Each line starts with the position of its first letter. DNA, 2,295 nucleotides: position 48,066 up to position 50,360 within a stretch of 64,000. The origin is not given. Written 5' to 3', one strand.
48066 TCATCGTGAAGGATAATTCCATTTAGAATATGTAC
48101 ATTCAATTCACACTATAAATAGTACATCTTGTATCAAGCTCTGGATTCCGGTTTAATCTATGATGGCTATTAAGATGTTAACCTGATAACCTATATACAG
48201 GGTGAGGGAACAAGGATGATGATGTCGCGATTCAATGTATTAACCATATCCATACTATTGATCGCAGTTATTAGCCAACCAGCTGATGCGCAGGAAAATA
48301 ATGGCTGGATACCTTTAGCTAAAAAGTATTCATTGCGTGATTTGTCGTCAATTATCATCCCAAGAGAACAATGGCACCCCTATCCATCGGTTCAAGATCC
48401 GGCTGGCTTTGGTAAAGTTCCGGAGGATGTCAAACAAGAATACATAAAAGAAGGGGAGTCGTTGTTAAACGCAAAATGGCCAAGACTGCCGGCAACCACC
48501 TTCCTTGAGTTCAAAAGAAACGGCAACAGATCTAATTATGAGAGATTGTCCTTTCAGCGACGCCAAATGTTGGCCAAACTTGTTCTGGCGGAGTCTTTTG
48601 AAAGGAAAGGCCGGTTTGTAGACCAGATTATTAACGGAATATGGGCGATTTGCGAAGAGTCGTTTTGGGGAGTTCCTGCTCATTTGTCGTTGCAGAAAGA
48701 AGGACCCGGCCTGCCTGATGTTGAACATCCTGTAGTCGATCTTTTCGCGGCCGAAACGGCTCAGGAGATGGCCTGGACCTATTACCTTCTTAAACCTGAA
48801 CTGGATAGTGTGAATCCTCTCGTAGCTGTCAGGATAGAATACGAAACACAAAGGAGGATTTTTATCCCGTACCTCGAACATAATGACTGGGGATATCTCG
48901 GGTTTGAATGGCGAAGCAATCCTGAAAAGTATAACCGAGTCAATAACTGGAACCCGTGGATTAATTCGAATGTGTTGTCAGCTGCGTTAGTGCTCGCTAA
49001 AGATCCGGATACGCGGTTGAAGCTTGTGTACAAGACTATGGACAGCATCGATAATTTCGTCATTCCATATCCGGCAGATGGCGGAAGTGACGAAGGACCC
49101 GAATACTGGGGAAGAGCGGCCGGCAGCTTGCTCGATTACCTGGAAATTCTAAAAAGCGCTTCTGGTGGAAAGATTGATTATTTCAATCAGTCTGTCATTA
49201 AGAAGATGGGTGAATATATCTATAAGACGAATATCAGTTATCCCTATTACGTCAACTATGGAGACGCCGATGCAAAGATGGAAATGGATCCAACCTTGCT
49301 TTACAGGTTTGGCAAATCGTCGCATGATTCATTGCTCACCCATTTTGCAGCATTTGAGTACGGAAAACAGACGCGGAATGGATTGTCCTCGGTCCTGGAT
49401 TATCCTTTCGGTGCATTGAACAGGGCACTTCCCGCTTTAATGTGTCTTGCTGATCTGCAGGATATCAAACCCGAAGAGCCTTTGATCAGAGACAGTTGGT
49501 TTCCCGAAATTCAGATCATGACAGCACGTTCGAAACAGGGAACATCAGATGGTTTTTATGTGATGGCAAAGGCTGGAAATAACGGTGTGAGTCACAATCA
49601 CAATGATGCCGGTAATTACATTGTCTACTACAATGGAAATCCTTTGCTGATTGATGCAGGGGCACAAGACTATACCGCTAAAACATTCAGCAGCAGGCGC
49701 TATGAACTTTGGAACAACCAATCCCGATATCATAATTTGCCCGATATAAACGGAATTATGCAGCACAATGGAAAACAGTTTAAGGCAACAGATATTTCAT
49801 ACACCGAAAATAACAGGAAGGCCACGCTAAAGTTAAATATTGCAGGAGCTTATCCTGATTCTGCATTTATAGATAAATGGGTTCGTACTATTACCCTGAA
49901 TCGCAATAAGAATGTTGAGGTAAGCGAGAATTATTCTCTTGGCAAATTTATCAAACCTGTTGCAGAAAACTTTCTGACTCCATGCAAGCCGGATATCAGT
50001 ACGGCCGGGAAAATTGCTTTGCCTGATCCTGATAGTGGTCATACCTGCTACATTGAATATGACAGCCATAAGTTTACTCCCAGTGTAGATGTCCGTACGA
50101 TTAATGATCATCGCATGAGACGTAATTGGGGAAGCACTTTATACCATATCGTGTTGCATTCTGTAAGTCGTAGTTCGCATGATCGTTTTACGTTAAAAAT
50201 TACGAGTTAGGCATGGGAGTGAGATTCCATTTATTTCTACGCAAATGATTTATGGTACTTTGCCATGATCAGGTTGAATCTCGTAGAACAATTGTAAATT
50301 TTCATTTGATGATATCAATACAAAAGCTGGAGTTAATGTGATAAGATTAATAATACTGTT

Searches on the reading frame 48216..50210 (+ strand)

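Call 5: search_protein_families(library=pfam, proteins=[window:48216-50210:+])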
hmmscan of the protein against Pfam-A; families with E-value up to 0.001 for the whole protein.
window:48216-50210:+ (664 aa): 1 family
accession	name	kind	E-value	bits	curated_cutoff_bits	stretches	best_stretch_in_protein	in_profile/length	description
PF07940.18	Hepar_II_III_C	-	1.2e-07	32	24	1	428-507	8-81/237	Heparinase II/III-like, C-terminal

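Call 32: search_protein_families(library=ncbifam, proteins=[window:48216-50207:+], max_evalue=0.00001)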
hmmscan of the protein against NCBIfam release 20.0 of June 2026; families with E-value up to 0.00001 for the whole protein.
window:48216-50207:+ (664 aa): 0 families
